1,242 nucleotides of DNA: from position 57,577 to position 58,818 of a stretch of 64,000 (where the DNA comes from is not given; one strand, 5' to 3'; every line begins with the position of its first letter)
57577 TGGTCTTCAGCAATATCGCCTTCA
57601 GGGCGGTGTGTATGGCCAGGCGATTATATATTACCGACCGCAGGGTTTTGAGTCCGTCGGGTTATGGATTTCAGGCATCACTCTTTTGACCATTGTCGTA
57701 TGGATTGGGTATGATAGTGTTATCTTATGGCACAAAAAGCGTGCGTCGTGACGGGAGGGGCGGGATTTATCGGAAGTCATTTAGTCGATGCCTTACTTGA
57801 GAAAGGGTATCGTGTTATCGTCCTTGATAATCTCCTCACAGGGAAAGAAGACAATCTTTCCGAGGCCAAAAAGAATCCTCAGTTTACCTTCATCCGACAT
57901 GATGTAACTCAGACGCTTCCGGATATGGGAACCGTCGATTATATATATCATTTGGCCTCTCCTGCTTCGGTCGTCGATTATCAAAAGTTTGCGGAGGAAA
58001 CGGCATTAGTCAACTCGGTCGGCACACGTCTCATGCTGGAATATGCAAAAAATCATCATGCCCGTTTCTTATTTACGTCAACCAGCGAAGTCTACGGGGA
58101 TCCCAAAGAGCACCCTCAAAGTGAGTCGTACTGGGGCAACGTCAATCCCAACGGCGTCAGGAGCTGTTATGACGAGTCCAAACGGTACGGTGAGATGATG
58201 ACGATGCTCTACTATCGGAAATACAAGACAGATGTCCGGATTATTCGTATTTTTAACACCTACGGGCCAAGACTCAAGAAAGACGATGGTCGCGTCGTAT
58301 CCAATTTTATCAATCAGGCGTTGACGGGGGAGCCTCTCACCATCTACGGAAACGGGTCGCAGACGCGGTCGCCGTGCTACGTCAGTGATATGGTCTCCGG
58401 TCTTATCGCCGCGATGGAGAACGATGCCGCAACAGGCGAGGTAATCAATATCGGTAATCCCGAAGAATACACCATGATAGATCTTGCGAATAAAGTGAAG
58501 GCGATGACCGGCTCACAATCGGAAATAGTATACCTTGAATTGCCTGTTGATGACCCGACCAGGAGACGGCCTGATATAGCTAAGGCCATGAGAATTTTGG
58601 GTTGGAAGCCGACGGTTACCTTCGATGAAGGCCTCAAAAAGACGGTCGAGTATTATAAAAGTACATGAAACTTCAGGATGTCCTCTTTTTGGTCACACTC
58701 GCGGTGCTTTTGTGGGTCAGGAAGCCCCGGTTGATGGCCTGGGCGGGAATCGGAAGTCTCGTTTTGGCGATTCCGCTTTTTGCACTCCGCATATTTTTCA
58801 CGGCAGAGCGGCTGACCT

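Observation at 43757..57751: AT-rich roughly 14 kb island with repeated methyltransferase/GT4 modules and giant membrane proteins: likely laterally acquired cargo for a methylated glycan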

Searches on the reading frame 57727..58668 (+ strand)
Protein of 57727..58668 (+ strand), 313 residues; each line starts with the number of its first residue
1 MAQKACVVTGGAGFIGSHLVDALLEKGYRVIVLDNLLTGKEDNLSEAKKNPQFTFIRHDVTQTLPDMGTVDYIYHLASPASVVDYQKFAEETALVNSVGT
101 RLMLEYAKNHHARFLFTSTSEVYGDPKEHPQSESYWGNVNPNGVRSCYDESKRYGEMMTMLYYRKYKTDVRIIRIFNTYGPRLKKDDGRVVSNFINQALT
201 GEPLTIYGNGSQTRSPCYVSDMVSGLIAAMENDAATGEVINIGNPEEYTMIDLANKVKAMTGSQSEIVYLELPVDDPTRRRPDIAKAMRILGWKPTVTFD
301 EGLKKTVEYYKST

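Call 5: search_protein_families(library=pfam, proteins=[window:57727-58668:+], max_evalue=0.01)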
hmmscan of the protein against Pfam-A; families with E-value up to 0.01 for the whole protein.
window:57727-58668:+ (313 aa): 8 families
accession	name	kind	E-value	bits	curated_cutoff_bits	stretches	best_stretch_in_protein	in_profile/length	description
PF16363.11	GDP_Man_Dehyd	-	9.6e-58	196.6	27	1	8-306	2-332/332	GDP-mannose 4,6 dehydratase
PF01370.27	Epimerase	-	5.3e-55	186.9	20.9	1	7-243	2-240/240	NAD dependent epimerase/dehydratase family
PF01073.25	3Beta_HSD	-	2.1e-14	53.7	22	1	7-230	1-229/280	3-beta hydroxysteroid dehydrogenase/isomerase family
PF04321.23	RmlD_sub_bind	-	7.8e-14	51.9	27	1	7-267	4-237/287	RmlD substrate binding domain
PF07993.18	NAD_binding_4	-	3e-12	46.7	20.1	1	67-176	86-205/258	Male sterility protein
PF02719.21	Polysacc_synt_2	-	2.5e-09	37.2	20.2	1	7-119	2-128/293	Polysaccharide biosynthesis protein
PF00106.31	adh_short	-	5e-06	26.6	26.6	1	4-62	1-60/195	short chain dehydrogenase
PF13460.12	NAD_binding_10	-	0.0025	18.2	27.2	1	10-129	1-109/184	NAD(P)H-binding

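Call 13: find_encoding_contigs(protein=window:57727-58668:+, flank=10000, max_places=6)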
Protein window:57727-58668:+ (313 aa): 4 contigs read that carry it; 3 places shown.
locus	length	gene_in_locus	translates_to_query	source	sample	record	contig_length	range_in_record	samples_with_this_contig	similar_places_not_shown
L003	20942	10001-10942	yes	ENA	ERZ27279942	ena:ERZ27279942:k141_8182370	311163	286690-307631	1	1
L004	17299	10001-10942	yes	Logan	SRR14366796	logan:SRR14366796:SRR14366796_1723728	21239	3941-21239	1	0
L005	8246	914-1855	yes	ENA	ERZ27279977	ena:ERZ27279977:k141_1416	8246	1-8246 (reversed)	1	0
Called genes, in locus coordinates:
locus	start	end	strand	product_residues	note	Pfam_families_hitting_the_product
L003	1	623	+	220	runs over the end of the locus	PF13489:Methyltransf_23, PF13847:Methyltransf_31 (weak), PF08241:Methyltransf_11, PF13649:Methyltransf_25 (weak)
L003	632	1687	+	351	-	PF01370:Epimerase, PF02719:Polysacc_synt_2, PF04321:RmlD_sub_bind, PF16363:GDP_Man_Dehyd, PF07993:NAD_binding_4 (weak)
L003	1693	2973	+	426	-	PF00534:Glycos_transf_1, PF13692:Glyco_trans_1_4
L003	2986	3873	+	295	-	PF01209:Ubie_methyltran (weak), PF02353:CMAS (weak), PF05175:MTS (weak), PF13489:Methyltransf_23, PF13649:Methyltransf_25, PF13847:Methyltransf_31, PF08241:Methyltransf_11, PF08242:Methyltransf_12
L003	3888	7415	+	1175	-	-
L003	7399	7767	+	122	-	-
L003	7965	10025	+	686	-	-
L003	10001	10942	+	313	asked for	PF00106:adh_short (weak), PF01073:3Beta_HSD, PF01370:Epimerase, PF02719:Polysacc_synt_2 (faint), PF04321:RmlD_sub_bind, PF16363:GDP_Man_Dehyd, PF07993:NAD_binding_4 (weak)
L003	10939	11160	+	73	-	-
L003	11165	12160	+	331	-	PF01073:3Beta_HSD, PF01370:Epimerase, PF02719:Polysacc_synt_2, PF04321:RmlD_sub_bind, PF05368:NmrA (weak), PF07993:NAD_binding_4 (weak), PF13460:NAD_binding_10 (weak), PF16363:GDP_Man_Dehyd, +1 more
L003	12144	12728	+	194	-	PF13439:Glyco_transf_4 (weak)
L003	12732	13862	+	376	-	PF13439:Glyco_transf_4 (weak), PF20706:GT4-conflict, PF00534:Glycos_transf_1, PF13692:Glyco_trans_1_4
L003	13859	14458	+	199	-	PF00132:Hexapep, PF14602:Hexapep_2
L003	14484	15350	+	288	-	PF00535:Glycos_transf_2, PF13641:Glyco_tranf_2_3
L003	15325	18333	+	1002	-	-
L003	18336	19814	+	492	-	PF02366:PMT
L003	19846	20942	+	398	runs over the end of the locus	PF13439:Glyco_transf_4, PF13579:Glyco_trans_4_4, PF00534:Glycos_transf_1, PF13692:Glyco_trans_1_4, PF13524:Glyco_trans_1_2 (weak)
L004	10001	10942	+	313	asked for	PF00106:adh_short (weak), PF01073:3Beta_HSD, PF01370:Epimerase, PF02719:Polysacc_synt_2 (faint), PF04321:RmlD_sub_bind, PF16363:GDP_Man_Dehyd, PF07993:NAD_binding_4 (weak)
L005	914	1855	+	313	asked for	PF00106:adh_short (weak), PF01073:3Beta_HSD, PF01370:Epimerase, PF02719:Polysacc_synt_2 (faint), PF04321:RmlD_sub_bind, PF16363:GDP_Man_Dehyd, PF07993:NAD_binding_4 (weak)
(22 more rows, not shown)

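Call 21: list_cluster_members(proteins=[P0001, window:57727-58668:+, P0002, P0008, P0010])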
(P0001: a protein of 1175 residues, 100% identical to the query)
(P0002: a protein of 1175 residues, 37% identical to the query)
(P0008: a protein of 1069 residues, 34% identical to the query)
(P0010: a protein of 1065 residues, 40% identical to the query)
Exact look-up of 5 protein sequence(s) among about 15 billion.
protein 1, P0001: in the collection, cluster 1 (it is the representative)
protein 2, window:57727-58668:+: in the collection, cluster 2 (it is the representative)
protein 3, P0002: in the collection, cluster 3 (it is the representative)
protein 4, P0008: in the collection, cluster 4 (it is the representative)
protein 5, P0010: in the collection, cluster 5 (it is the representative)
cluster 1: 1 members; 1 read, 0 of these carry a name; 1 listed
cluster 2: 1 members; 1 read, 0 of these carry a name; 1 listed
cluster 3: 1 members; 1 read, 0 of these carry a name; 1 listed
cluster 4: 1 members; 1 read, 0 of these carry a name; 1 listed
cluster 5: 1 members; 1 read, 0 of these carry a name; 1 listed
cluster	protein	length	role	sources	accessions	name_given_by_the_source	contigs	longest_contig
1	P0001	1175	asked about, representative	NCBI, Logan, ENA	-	-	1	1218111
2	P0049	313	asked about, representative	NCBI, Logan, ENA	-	-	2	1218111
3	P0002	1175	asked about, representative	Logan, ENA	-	-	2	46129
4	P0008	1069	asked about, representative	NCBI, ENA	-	-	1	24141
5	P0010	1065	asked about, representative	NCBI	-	-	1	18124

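Call 42: search_protein_families(library=ncbifam, proteins=[window:57727-58668:+], max_evalue=1e-10)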
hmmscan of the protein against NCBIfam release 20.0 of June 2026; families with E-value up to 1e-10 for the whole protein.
window:57727-58668:+ (313 aa): 19 families
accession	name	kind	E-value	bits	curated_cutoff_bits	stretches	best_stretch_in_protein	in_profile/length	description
TIGR01181.1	dTDP_gluc_dehyt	equivalog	4e-47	160.9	365.1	1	7-311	3-312/321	dTDP-glucose 4,6-dehydratase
TIGR04180.1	EDH_00030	hypoth_equivalog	1.1e-38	133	475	1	7-292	2-281/297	NAD-dependent 4,6-dehydratase LegB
TIGR01179.1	galE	equivalog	1.3e-32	113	262.3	1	7-308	3-323/332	UDP-glucose 4-epimerase GalE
NF008872.0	PRK11908.1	equivalog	6.8e-28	97.7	294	1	6-312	4-337/349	bifunctional UDP-4-keto-pentose/UDP-xylose synthase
NF011728.1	PRK15181.1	equivalog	8.8e-28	97.3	760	1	2-310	14-337/348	Vi polysaccharide biosynthesis UDP-N-acetylglucosaminuronic acid C-4 epimerase TviC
NF007582.0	PRK10217.1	equivalog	1.7e-27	96.4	698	1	5-311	3-332/355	dTDP-glucose 4,6-dehydratase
TIGR02197.1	heptose_epim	equivalog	8.9e-27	94.1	274.6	1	7-311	2-314/316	ADP-glyceromanno-heptose 6-epimerase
NF007490.0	PRK10084.1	subfamily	1.3e-26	93.4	649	1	7-311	4-335/361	dTDP-glucose 4,6-dehydratase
NF005998.1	PRK08125.1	equivalog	2.2e-26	92.4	777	1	6-310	318-649/649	bifunctional UDP-4-amino-4-deoxy-L-arabinose formyltransferase/UDP-glucuronic acid oxidase ArnA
NF007956.0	PRK10675.1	subfamily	6.7e-17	61.6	394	1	6-308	3-327/338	UDP-glucose 4-epimerase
NF047922.1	GDPFucSynFcl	equivalog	2.6e-16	60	500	1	7-310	6-301/308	GDP-L-fucose synthase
NF008360.0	PRK11150.1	equivalog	7.1e-16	58.3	452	1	7-273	3-265/310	ADP-glyceromanno-heptose 6-epimerase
NF042422.1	oxyalk_red_OleD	equivalog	1.8e-13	50.5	580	0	7-262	4-251/329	2-alkyl-3-oxoalkanoate reductase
TIGR01472.1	gmd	equivalog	8.2e-13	48.3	415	1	5-244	2-253/342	GDP-mannose 4,6-dehydratase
NF041015.1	UDPsulfquin_syn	equivalog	1.4e-12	47.3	575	0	188-305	236-358/384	UDP-sulfoquinovose synthase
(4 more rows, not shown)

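Call 50: find_homologous_proteins(query=window:57727-58668:+, max_evalue=1e-50)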
Query window:57727-58668:+ (313 aa): 8000 proteins with E <= 1e-50 among 8000 candidates; the best 120 are listed.
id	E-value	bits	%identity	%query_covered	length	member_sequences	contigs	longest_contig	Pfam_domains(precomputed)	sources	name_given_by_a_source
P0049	1.5e-209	712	100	100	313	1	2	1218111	PF04321.24,PF16363.12,PF02719.22,PF01073.26,PF07993.19,PF00106.32,PF01370.28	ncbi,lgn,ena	-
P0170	9.3e-174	595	83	98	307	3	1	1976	PF04321.24,PF16363.12,PF02719.22,PF01073.26,PF07993.19,PF01370.28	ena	-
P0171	1.9e-155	535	73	99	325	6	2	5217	PF04321.24,PF16363.12,PF02719.22,PF01073.26,PF07993.19,PF01370.28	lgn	-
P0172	2.1e-155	535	73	99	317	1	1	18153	PF04321.24,PF16363.12,PF02719.22,PF01073.26,PF07993.19,PF00106.32,PF01370.28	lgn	-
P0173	2.7e-155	534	71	100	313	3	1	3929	PF04321.24,PF16363.12,PF02719.22,PF01073.26,PF07993.19,PF00106.32,PF01370.28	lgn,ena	-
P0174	6.3e-155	533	73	99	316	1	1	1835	PF04321.24,PF16363.12,PF02719.22,PF01073.26,PF07993.19,PF01370.28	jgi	jgi:nucleoside-diphosphate-sugar epimerase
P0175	1.0e-154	532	74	100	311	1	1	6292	PF04321.24,PF16363.12,PF02719.22,PF01073.26,PF07993.19,PF01370.28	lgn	-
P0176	2.7e-154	531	71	99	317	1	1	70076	PF04321.24,PF16363.12,PF02719.22,PF01073.26,PF07993.19,PF01370.28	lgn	-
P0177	9.5e-154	529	72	100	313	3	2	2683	PF04321.24,PF16363.12,PF02719.22,PF01073.26,PF07993.19,PF00106.32,PF01370.28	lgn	-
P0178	1.4e-153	529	72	100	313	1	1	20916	PF04321.24,PF16363.12,PF02719.22,PF01073.26,PF07993.19,PF01370.28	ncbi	-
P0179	2.0e-153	528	72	99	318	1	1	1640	PF04321.24,PF16363.12,PF02719.22,PF01073.26,PF07993.19,PF00106.32,PF01370.28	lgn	-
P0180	2.2e-153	528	72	99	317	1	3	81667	PF04321.24,PF16363.12,PF02719.22,PF01073.26,PF07993.19,PF01370.28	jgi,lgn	-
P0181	2.4e-153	528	72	99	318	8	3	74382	PF04321.24,PF16363.12,PF02719.22,PF01073.26,PF07993.19,PF01370.28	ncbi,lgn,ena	-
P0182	3.3e-153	527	70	100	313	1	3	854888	PF04321.24,PF16363.12,PF02719.22,PF01073.26,PF07993.19,PF01370.28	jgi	-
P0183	6.9e-153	526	73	100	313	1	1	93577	PF04321.24,PF16363.12,PF02719.22,PF01073.26,PF07993.19,PF01370.28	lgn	-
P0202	8.8e-151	519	72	100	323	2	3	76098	PF04321.24,PF16363.12,PF02719.22,PF01073.26,PF07993.19,PF01370.28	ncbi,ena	-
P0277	2.4e-144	498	69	99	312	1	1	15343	PF04321.24,PF16363.12,PF02719.22,PF01073.26,PF07993.19,PF01370.28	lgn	-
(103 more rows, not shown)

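Call 52: find_encoding_contigs(protein=P0172, flank=10000, max_places=1)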
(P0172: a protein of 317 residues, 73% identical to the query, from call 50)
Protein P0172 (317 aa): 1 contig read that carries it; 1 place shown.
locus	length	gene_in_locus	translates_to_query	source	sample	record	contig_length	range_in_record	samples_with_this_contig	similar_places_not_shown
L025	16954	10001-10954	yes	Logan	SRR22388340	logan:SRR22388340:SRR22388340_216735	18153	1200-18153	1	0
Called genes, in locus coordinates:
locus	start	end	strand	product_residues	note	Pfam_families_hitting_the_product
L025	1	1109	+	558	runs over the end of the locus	-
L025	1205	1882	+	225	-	PF13489:Methyltransf_23, PF13847:Methyltransf_31 (faint), PF08241:Methyltransf_11, PF13649:Methyltransf_25 (weak), PF03269:DUF268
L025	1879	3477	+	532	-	-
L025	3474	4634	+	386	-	-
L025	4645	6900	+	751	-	-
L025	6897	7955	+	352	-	-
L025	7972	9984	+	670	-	-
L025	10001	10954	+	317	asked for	PF00106:adh_short (faint), PF01073:3Beta_HSD, PF01370:Epimerase, PF02719:Polysacc_synt_2 (weak), PF04321:RmlD_sub_bind, PF16363:GDP_Man_Dehyd, PF07993:NAD_binding_4 (weak)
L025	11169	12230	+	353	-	PF01073:3Beta_HSD, PF01370:Epimerase, PF02719:Polysacc_synt_2, PF04321:RmlD_sub_bind, PF05368:NmrA (faint), PF08659:KR (weak), PF13460:NAD_binding_10, PF16363:GDP_Man_Dehyd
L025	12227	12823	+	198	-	PF13439:Glyco_transf_4 (weak)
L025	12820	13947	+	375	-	PF13439:Glyco_transf_4 (weak), PF20706:GT4-conflict, PF00534:Glycos_transf_1, PF13692:Glyco_trans_1_4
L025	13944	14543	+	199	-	PF00132:Hexapep, PF14602:Hexapep_2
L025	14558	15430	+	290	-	PF00535:Glycos_transf_2, PF13641:Glyco_tranf_2_3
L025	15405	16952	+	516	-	?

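Call 53: find_encoding_contigs(protein=P0202, flank=10000, max_places=1)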
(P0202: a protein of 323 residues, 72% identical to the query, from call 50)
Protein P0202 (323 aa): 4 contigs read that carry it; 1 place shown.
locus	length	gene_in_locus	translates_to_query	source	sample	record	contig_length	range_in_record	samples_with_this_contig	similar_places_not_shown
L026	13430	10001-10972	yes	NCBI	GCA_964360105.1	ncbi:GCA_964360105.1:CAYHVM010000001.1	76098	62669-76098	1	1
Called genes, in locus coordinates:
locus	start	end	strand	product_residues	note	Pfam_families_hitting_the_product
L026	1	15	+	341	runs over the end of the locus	PF00535:Glycos_transf_2, PF10111:Glyco_tranf_2_2 (faint), PF13641:Glyco_tranf_2_3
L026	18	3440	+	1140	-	PF11847:GT-C_AftD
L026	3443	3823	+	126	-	-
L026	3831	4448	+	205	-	PF25084:LbH_EIF2B (faint), PF25087:GMPPB_C (faint), PF00132:Hexapep, PF14602:Hexapep_2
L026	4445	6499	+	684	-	-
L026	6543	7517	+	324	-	PF01073:3Beta_HSD (weak), PF01370:Epimerase, PF16363:GDP_Man_Dehyd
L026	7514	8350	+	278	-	PF01370:Epimerase, PF16363:GDP_Man_Dehyd (faint)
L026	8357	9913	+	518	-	-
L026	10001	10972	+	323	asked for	PF01073:3Beta_HSD, PF01370:Epimerase, PF02719:Polysacc_synt_2 (faint), PF04321:RmlD_sub_bind, PF16363:GDP_Man_Dehyd, PF07993:NAD_binding_4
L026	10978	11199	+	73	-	-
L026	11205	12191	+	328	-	PF01073:3Beta_HSD, PF01370:Epimerase, PF02719:Polysacc_synt_2, PF04321:RmlD_sub_bind, PF08659:KR (faint), PF13460:NAD_binding_10 (weak), PF16363:GDP_Man_Dehyd, PF07993:NAD_binding_4 (weak)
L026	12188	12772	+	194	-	PF13439:Glyco_transf_4 (weak)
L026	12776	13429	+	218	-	?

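Call 54: find_encoding_contigs(protein=P0277, flank=10000, max_places=1)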
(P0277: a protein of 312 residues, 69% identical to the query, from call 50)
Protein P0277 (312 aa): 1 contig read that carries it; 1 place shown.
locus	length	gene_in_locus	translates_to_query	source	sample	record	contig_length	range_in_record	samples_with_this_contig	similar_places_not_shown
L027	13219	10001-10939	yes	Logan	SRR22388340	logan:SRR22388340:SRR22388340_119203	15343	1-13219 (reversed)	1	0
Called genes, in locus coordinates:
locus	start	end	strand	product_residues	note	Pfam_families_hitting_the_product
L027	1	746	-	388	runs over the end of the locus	PF04464:Glyphos_transf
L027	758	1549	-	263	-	PF13489:Methyltransf_23, PF07021:MetW (weak), PF13649:Methyltransf_25, PF13847:Methyltransf_31, PF08241:Methyltransf_11, PF08242:Methyltransf_12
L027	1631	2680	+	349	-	PF00535:Glycos_transf_2, PF13641:Glyco_tranf_2_3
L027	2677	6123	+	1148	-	-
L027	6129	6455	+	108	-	-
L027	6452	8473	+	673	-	-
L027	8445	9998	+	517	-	-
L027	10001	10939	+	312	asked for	PF01073:3Beta_HSD, PF01370:Epimerase, PF02719:Polysacc_synt_2 (faint), PF04321:RmlD_sub_bind, PF16363:GDP_Man_Dehyd, PF07993:NAD_binding_4 (weak)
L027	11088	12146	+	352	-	PF01073:3Beta_HSD, PF01370:Epimerase, PF02719:Polysacc_synt_2, PF04321:RmlD_sub_bind, PF05368:NmrA (faint), PF13460:NAD_binding_10 (weak), PF16363:GDP_Man_Dehyd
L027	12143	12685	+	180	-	PF13439:Glyco_transf_4 (weak)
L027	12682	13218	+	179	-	?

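Call 58: search_protein_families(library=pfam, proteins=[L003:15325-18333:+, L027:2677-6123:+, L025:4645-6900:+, L025:1879-3477:+, L027:8445-9998:+], max_evalue=0.01)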
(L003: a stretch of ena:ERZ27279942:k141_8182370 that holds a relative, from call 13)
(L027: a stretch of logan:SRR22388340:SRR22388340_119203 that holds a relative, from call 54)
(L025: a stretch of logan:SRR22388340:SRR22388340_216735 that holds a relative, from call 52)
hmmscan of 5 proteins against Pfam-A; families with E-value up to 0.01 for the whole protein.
L003:15325-18333:+ (1002 aa): 0 families

L027:2677-6123:+ (1148 aa): 0 families

L025:4645-6900:+ (751 aa): 0 families

L025:1879-3477:+ (532 aa): 1 family
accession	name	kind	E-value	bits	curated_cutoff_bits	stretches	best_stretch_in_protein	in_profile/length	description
PF13231.12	PMT_2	-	0.00078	20.1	26.1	1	74-224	4-153/160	Dolichyl-phosphate-mannose-protein mannosyltransferase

L027:8445-9998:+ (517 aa): 0 families

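Call 77: search_protein_families(library=pfam, proteins=[L026:3443-3823:+, L027:6129-6455:+], max_evalue=5)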
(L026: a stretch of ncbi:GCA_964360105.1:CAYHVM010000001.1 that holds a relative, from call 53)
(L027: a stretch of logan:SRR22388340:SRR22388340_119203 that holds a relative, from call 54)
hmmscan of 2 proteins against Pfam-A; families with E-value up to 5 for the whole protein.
L026:3443-3823:+ (126 aa): 1 family
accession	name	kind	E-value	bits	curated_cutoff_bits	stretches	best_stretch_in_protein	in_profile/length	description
PF23788.1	EDRF1_N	-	0.18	11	26.8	1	37-108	390-459/513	EDRF1 N-terminal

L027:6129-6455:+ (108 aa): 0 families

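Call 90: find_encoding_contigs(protein=P0170, flank=3000, max_places=2)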
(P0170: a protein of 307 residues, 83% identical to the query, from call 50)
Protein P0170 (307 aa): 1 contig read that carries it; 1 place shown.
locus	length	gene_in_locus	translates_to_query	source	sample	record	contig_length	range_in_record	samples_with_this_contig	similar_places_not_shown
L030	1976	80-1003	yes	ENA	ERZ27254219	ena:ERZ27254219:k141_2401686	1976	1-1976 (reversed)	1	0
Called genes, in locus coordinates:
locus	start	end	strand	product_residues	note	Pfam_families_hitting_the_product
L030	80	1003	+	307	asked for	PF01073:3Beta_HSD, PF01370:Epimerase, PF02719:Polysacc_synt_2 (faint), PF04321:RmlD_sub_bind, PF16363:GDP_Man_Dehyd, PF07993:NAD_binding_4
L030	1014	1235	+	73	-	-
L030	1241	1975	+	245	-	?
